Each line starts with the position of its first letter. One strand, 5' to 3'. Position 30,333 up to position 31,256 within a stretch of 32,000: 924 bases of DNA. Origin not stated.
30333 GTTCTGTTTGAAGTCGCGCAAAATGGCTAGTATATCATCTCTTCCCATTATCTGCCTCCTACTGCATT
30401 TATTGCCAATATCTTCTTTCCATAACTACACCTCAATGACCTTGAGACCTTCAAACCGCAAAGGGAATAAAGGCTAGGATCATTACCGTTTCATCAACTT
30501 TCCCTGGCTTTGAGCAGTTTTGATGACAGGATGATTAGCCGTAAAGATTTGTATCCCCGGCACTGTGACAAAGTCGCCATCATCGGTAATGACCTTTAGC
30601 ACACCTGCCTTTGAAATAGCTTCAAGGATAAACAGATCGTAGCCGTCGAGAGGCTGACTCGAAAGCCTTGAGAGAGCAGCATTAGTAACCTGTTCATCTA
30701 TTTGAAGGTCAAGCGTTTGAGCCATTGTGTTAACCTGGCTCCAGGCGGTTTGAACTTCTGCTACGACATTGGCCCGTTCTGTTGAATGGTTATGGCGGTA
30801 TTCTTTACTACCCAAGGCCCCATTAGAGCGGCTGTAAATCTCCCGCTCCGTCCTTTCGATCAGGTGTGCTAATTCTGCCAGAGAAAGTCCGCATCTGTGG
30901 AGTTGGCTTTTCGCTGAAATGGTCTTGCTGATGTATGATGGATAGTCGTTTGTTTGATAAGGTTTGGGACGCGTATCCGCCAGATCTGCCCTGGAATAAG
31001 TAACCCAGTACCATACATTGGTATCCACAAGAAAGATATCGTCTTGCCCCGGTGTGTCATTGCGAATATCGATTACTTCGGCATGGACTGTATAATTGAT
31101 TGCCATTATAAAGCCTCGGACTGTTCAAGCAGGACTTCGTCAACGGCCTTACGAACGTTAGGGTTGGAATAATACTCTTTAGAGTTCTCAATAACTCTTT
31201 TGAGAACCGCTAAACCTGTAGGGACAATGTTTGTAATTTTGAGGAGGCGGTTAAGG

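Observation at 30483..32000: Coupled GHKL ATPase -> STAS-like (DUF4325) -> enlarged PIN nuclease operon: candidate partner-switching-controlled toxin or defence system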

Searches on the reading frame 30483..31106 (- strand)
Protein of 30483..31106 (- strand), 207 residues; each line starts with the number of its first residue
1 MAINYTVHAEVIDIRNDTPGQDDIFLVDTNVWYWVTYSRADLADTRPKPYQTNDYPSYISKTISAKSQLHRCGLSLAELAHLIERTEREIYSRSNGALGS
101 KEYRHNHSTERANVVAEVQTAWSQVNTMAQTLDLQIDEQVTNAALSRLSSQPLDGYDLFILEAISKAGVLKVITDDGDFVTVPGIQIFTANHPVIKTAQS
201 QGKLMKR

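Call 3: search_protein_families(library=pfam, proteins=[window:30486-31106:-], max_evalue=1)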
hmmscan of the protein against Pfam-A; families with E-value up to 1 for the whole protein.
window:30486-31106:- (207 aa): 1 family
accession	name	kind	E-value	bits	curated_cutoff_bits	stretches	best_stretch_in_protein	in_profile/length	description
PF01850.27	PIN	-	0.00029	21.9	23.6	1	26-183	2-118/120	PIN domain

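Call 4: search_protein_families(library=padloc, proteins=[window:30486-31106:-], max_evalue=1)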
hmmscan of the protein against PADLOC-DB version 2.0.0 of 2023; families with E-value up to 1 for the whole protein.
window:30486-31106:- (207 aa): 1 family
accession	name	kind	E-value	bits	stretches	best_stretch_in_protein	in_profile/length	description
PDLC02243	AbiEi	-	0.0044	14.9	1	71-126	38-90/234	AbiEi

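Call 6: find_encoding_contigs(protein=window:30483-31106:-, flank=10000, max_places=10)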
Protein window:30483-31106:- (207 aa): 24 contigs read that carry it; 10 places shown.
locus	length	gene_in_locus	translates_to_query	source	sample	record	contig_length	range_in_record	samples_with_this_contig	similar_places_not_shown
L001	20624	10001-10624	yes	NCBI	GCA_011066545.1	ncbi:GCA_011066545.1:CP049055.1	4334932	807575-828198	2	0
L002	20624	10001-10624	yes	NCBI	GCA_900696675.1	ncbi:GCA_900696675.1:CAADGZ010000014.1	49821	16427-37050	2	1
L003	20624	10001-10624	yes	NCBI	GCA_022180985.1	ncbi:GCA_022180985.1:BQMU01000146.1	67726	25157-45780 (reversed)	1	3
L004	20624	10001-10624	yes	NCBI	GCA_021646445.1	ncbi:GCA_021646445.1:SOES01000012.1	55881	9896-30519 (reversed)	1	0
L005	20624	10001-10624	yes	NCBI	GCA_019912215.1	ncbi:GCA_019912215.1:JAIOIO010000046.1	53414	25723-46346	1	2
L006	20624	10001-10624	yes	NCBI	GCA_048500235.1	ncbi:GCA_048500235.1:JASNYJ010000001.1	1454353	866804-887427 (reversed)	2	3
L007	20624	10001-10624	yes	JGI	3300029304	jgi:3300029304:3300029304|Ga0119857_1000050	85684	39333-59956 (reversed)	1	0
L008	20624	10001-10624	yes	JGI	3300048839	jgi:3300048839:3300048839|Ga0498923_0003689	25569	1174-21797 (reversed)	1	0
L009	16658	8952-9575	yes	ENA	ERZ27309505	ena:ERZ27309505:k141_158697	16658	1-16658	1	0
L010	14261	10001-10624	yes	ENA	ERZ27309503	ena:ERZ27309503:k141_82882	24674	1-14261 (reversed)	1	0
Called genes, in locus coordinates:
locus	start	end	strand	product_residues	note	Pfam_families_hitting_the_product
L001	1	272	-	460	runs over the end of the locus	PF13727:CoA_binding_3, PF02397:Bac_transf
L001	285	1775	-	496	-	PF02310:B12-binding, PF04055:Radical_SAM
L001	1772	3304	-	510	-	PF13541:ChlI, PF00493:MCM (faint), PF01078:Mg_chelatase, PF07728:AAA_5 (weak), PF13335:Mg_chelatase_C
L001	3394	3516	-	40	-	-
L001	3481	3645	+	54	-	-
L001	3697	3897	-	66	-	PF08984:DUF1858 (weak), PF04405:ScdA_N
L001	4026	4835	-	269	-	PF07934:OGG_N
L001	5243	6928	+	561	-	PF17391:Urocanase_N, PF01175:Urocanase, PF17392:Urocanase_C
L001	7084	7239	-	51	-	-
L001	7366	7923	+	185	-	-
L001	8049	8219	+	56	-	PF10049:DUF2283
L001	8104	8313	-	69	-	-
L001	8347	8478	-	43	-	-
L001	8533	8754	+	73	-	-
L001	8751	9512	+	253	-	PF02518:HATPase_c (faint)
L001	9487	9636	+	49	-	-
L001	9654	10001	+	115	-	PF14213:DUF4325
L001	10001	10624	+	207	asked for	-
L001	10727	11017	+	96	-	PF01909:NTP_transf_2, PF18765:Polbeta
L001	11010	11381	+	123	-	PF01934:HepT-like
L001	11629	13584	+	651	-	PF02463:SMC_N (faint), PF13175:AAA_15, PF13476:AAA_23 (faint), PF13304:AAA_21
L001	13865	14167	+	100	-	-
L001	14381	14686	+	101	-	PF01909:NTP_transf_2, PF18765:Polbeta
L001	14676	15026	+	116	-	PF01934:HepT-like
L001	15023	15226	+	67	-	-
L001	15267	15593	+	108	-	PF01329:Pterin_4a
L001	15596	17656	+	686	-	PF17191:RecG_wedge, PF01336:tRNA_anti-codon (weak), PF04851:ResIII, PF00270:DEAD, PF13277:YmdB (weak), PF00271:Helicase_C, PF19833:RecG_dom3_C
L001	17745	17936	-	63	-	-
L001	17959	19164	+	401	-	PF25917:BSH_RND, PF25973:BSH_CzcB (weak), PF25876:HH_MFP_RND, PF25954:Beta-barrel_RND_2, PF25990:Beta-barrel_YknX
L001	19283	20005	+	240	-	PF02463:SMC_N (faint), PF00005:ABC_tran, PF13304:AAA_21 (faint)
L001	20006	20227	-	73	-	-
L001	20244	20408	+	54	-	-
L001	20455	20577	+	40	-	-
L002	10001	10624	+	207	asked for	-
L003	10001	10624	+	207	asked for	-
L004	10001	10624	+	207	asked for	-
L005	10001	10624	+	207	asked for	-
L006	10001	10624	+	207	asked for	-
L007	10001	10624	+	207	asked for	-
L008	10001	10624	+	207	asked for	-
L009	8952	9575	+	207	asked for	-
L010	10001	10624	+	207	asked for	-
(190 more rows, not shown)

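Call 12: find_homologous_proteins(query=window:30486-31106:-, max_evalue=0.001)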
Query window:30486-31106:- (207 aa): 1393 proteins with E <= 0.001 among 1784 candidates; the best 120 are listed.
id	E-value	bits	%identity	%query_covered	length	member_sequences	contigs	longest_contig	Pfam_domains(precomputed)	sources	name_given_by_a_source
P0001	1.4e-131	454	99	100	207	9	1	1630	-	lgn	-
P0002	2.9e-124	430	90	100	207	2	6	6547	-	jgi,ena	-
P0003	1.3e-123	428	93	100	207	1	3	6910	-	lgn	-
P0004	3.5e-121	420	91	100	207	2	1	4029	-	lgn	-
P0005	1.2e-116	405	87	100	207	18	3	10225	-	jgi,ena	-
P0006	3.7e-116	404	87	100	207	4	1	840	-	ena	-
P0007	5.3e-111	387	83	100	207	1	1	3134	PF01850.28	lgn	-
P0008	1.8e-109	382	83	100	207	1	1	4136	-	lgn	-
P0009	9.1e-109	379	82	100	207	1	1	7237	-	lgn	-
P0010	3.3e-104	365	78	100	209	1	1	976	PF01850.28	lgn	-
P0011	3.1e-96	339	73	100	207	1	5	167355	-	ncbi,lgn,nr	ncbi:MAG: hypothetical protein HY752_01045 [Nitrospirae bacterium]|nr:hypothetical protein [Nitrospi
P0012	6.0e-96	338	80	91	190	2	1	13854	-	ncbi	ncbi:MAG: hypothetical protein ABH886_01955 [Candidatus Desantisbacteria bacterium]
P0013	7.8e-96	337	71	100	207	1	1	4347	-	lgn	-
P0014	1.1e-95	337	73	100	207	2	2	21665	-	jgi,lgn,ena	jgi:predicted nucleic acid-binding protein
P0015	1.9e-95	336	74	100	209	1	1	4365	-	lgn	-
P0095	6.2e-77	276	62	100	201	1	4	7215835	-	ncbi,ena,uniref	ncbi:hypothetical protein [Planktothricoides raciborskii]|uniref:PIN domain-containing protein n=1 T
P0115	2.8e-75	270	59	100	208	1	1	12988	-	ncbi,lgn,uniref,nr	ncbi:hypothetical protein [Brevibacillus borstelensis]|uniref:hypothetical protein n=1 Tax=Brevibaci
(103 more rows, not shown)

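Call 14: find_related_loci(query=A1, collection=genome_contigs, flank=8000)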
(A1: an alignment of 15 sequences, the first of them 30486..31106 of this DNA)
Query A1 (207 aa) in genome_contigs; peptide patterns used: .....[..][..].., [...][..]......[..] (x = any residue, [..] = any of these).
309 stretches matched a pattern; 287 encode a relative of the query (tblastn E <= 1e-3); the best 80 are kept; 80 distinct loci.
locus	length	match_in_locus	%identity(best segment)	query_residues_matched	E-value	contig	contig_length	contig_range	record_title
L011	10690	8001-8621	80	1-207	4e-114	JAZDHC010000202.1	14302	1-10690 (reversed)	MAG: Candidatus Desantisbacteria bacterium isolate MEGAHIT-group-0.297 k141_426542, whole genome shotgun sequence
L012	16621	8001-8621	73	1-207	1e-104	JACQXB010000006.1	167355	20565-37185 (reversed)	MAG: Nitrospirae bacterium isolate NC_groundwater_1504_Pr4_B-0.1um_40_11 SR1-18-B1_scaffold_18752, whole genome shotgun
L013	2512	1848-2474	72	1-207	3e-108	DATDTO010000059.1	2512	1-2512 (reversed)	MAG TPA_asm: archaeon isolate SMAG_U8033 k141_23815, whole genome shotgun sequence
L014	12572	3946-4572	69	1-207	7e-100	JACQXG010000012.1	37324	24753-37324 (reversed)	MAG: Nitrospirae bacterium isolate NC_groundwater_1509_Pr4_B-0.1um_43_7 SR1-18-B1_scaffold_71360, whole genome shotgun s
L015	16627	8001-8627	68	1-207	2e-98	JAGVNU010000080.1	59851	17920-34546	MAG: Thermodesulfovibrionia bacterium isolate DeMMO3_26 c_000000003804, whole genome shotgun sequence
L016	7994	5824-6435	71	1-207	6e-97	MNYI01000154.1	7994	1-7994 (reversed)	MAG: Candidatus Desantisbacteria bacterium CG2_30_40_21 cg2_3.0_scaffold_9715_c, whole genome shotgun sequence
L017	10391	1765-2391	66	1-207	1e-94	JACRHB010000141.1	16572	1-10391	MAG: Nitrospirae bacterium isolate NC_groundwater_1766_Pr3_B-0.1um_47_18 SR-2_scaffold_141_2208404, whole genome shotgun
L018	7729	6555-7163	65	1-207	3e-91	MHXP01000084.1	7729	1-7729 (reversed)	MAG: Planctomycetes bacterium GWA2_39_15 gwa2_scaffold_24055, whole genome shotgun sequence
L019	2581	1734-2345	60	1-207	1e-89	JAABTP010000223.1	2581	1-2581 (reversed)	MAG: Desulfobulbaceae bacterium isolate S24.Bin023 NODE_251_length_2581_cov_12.165335, whole genome shotgun sequence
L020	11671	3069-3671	62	1-207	5e-87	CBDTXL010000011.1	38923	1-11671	MAG TPA_asm: uncultured bacterium isolate ERR2431955_maxbin2_4 genome assembly, contig: ERZ23878311.366, whole genome sh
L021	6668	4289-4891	63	1-207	5e-84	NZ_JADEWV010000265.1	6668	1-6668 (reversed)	Microcoleus sp. LEGE 07076 NODE_529_length_6668_cov_5.53157, whole genome shotgun sequence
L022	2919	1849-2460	58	1-207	5e-85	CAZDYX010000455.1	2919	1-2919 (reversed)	MAG TPA_asm: uncultured Desulfobulbia bacterium isolate binchicken_co266_215 genome assembly, contig: NODE_92397_length_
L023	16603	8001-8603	63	1-207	1e-83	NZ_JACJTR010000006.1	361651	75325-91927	Nostoc sp. FACHB-892 contig6, whole genome shotgun sequence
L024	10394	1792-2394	62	1-207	2e-83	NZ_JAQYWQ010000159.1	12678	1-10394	MAG: Nostoc sp. S13 S13_NODE_1022_length_12678_cov_37.7308, whole genome shotgun sequence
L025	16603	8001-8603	62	1-207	3e-83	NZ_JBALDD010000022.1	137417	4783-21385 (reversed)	MAG: Nostoc sp. isolate P12649 bin 6 NODE_43_length_137417_cov_150.254009, whole genome shotgun sequence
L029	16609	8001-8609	61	1-207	5e-83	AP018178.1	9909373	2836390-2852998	Calothrix sp. NIES-2100 DNA, nearly complete genome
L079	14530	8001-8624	55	1-207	3e-75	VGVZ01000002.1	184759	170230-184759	MAG: Ignavibacteria bacterium isolate K_DeepCast_100m_m2_316 K_DeepCast_100m_m2_316_Ga0194127_10000033, whole genome sho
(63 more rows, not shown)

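Call 19: search_protein_families(library=pfam, proteins=[L013:596-1483:+, L012:5544-6764:+, L001:8533-8751:+, L001:7309-7920:+, L079:6767-7639:+, L029:6762-7634:+], max_evalue=0.1)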
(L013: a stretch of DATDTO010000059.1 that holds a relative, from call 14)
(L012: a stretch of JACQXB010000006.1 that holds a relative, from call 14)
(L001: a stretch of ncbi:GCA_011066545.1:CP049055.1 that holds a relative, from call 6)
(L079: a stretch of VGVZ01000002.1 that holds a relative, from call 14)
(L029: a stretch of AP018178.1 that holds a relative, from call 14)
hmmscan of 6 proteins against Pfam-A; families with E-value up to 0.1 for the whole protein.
L013:596-1483:+ (296 aa): 2 families
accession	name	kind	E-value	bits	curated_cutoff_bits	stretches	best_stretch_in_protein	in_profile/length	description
PF02518.31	HATPase_c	-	2.2e-06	28.5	26.4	1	144-250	10-100/111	Histidine kinase-, DNA gyrase B-, and HSP90-like ATPase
PF14501.12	HATPase_c_5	-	0.099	13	22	0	214-250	57-93/102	GHKL domain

L012:5544-6764:+ (407 aa): 1 family
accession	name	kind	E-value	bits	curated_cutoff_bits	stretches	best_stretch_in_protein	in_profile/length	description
PF01420.25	Methylase_S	-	4.4e-24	86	22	2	212-375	1-154/168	Type I restriction modification DNA specificity domain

L001:8533-8751:+ (73 aa): 0 families

L001:7309-7920:+ (204 aa): 1 family
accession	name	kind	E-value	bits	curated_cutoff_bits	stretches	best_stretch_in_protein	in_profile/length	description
PF09695.16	YtfJ_HI0045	-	0.0066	16.6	24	1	127-195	93-158/160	Bacterial protein of unknown function (YtfJ_HI0045)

L079:6767-7639:+ (291 aa): 1 family
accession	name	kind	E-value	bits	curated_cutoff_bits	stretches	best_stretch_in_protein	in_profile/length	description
PF02518.31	HATPase_c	-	0.00015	22.6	26.4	1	169-245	36-98/111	Histidine kinase-, DNA gyrase B-, and HSP90-like ATPase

L029:6762-7634:+ (291 aa): 2 families
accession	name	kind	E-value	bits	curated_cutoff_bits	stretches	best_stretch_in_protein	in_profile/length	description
PF02518.31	HATPase_c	-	3.2e-05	24.8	26.4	1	138-244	5-97/111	Histidine kinase-, DNA gyrase B-, and HSP90-like ATPase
PF13581.12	HATPase_c_2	-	0.069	13.6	27.4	0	119-216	14-94/127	Histidine kinase-like ATPase domain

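Call 20: find_encoding_contigs(protein=P0011, flank=10000, max_places=1)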
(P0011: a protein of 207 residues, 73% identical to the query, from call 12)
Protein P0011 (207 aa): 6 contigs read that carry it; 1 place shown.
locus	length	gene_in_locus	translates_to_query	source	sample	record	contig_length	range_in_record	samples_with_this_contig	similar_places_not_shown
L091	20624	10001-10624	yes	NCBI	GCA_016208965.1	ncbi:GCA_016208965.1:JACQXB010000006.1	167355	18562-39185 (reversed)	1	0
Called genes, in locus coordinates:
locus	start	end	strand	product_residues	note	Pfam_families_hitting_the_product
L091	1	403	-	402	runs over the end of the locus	PF05977:MFS_3, PF07690:MFS_1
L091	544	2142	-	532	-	PF00496:SBP_bac_5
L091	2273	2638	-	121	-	PF03840:SecG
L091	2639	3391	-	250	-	PF00121:TIM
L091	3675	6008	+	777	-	PF04313:HSDR_N (faint), PF13588:HSDR_N_2, PF04851:ResIII, PF00270:DEAD, PF18766:SWI2_SNF2, PF08463:EcoEI_R_C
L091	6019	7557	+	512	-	PF12161:HsdM_N, PF02384:N6_Mtase, PF01170:UPF0020, PF07669:Eco57I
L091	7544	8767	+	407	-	PF01420:Methylase_S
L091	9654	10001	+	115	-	PF14213:DUF4325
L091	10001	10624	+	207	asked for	-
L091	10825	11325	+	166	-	PF00117:GATase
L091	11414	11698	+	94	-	PF08734:GYD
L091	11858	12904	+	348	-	PF02618:YceG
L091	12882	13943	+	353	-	PF04551:GcpE, PF26540:GcpE_C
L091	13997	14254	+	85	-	PF13495:Phage_int_SAM_4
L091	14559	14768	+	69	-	PF10049:DUF2283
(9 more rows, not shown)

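Call 21: find_encoding_contigs(protein=P0095, flank=10000, max_places=1)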
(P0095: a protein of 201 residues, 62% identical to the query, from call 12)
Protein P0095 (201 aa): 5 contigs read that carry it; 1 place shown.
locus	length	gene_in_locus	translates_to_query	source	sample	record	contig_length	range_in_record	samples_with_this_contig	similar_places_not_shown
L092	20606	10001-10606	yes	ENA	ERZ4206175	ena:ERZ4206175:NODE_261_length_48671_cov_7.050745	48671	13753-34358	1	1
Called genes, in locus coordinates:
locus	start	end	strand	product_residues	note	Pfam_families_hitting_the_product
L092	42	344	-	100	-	PF01613:Flavin_Reduct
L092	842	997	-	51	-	PF13453:Zn_ribbon_TFIIB (weak)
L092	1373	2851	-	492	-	PF26355:HTH_VMAP-M9, PF13191:AAA_16 (faint), PF00931:NB-ARC, PF05729:NACHT (faint)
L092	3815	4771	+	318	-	-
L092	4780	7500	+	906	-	PF01580:FtsK_SpoIIIE (faint), PF01935:DUF87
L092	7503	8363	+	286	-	-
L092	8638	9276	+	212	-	PF13355:ARC6-like_IMS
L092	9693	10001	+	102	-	PF14213:DUF4325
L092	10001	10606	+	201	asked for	-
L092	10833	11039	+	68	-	-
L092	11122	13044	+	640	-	PF04326:SLFN_AlbA_2, PF13749:HATPase_c_4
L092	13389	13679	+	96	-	PF22600:MTPAP-like_central (weak), PF01909:NTP_transf_2, PF18765:Polbeta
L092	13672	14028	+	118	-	PF01934:HepT-like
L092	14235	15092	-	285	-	PF00590:TP_methylase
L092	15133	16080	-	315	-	PF01790:LGT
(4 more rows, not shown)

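Call 22: find_encoding_contigs(protein=P0115, flank=10000, max_places=1)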
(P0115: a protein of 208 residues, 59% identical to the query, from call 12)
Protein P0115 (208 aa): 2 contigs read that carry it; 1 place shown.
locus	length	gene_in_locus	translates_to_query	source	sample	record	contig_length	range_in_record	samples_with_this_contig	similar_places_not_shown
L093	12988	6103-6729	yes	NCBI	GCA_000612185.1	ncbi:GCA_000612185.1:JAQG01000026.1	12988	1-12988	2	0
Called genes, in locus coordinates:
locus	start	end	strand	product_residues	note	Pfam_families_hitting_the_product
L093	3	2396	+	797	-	?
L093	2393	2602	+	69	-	-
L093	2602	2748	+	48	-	-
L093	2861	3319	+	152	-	PF05105:Phage_holin_4_1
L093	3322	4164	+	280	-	PF01510:Amidase_2, PF07833:Cu_amine_oxidN1 (weak)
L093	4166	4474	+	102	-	-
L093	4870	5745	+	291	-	-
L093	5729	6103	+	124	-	PF14213:DUF4325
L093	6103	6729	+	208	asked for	-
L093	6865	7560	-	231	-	PF00589:Phage_integrase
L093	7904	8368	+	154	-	PF02586:SRAP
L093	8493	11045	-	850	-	-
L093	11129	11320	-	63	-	-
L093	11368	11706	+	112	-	-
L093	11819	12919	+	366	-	PF01926:MMR_HSR1, PF02421:FeoB_N, PF06071:YchF-GTPase_C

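Call 30: search_solved_structures(query=window:30486-31106:-, max_evalue=0.01, show_alignments=1)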
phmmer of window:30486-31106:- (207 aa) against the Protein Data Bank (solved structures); distinct sequences matched with E-value up to 0.01: 1.
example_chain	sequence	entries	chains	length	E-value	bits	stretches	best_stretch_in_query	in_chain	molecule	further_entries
9z7o_C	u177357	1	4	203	1.9e-52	180.9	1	1-205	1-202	Escherichia VapC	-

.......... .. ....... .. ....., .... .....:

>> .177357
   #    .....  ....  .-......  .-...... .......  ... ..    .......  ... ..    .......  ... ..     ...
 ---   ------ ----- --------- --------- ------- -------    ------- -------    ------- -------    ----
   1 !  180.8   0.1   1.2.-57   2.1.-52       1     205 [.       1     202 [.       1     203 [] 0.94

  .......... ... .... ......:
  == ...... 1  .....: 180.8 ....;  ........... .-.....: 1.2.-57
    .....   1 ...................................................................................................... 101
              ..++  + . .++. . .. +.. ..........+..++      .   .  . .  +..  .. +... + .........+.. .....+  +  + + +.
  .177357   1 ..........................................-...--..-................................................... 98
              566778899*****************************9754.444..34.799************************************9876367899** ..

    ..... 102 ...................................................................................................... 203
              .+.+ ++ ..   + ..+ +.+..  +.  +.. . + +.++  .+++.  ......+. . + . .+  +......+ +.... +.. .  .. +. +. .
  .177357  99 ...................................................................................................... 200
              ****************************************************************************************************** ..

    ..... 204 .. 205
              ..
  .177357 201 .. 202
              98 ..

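Call 38: find_encoding_contigs(protein=P0005, flank=6000, max_places=2)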
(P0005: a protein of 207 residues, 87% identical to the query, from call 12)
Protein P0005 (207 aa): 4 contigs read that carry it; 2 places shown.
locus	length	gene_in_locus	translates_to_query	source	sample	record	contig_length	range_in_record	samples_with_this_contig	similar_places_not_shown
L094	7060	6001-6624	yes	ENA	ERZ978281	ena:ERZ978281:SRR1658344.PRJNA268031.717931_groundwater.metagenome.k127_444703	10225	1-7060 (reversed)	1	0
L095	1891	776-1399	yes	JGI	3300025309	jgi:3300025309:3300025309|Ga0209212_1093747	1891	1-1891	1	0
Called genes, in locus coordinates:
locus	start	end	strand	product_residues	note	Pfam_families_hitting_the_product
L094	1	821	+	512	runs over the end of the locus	PF12161:HsdM_N, PF02384:N6_Mtase, PF01170:UPF0020, PF07669:Eco57I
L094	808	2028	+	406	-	PF01420:Methylase_S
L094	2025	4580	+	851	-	PF02463:SMC_N (weak), PF13166:AAA_13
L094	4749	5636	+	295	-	-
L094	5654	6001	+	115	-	PF14213:DUF4325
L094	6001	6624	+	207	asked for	-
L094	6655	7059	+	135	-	?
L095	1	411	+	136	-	?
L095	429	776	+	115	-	PF14213:DUF4325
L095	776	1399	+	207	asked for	-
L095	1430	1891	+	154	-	?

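Call 39: find_encoding_contigs(protein=P0003, flank=6000, max_places=2)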
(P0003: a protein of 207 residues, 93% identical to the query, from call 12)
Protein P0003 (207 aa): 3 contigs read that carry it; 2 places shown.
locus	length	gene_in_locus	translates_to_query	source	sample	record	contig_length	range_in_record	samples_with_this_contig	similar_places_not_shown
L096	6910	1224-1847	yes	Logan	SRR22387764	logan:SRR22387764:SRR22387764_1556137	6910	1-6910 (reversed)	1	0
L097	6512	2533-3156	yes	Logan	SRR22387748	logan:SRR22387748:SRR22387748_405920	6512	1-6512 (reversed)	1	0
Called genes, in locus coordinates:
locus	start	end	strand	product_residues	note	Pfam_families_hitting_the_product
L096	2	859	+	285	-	?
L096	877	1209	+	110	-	PF14213:DUF4325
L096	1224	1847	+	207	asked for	-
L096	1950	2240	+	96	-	PF01909:NTP_transf_2, PF18765:Polbeta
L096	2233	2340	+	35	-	-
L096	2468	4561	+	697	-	PF13289:SIR2_2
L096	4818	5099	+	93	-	PF01909:NTP_transf_2, PF18765:Polbeta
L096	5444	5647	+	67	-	-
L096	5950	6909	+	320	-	?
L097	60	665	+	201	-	PF01797:Y1_Tnp (faint)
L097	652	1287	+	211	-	PF01420:Methylase_S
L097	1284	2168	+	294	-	PF02518:HATPase_c (faint)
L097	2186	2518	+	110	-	PF14213:DUF4325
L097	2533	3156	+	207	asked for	-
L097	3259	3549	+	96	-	PF01909:NTP_transf_2, PF18765:Polbeta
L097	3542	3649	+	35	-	-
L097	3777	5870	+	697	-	PF13289:SIR2_2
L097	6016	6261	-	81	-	-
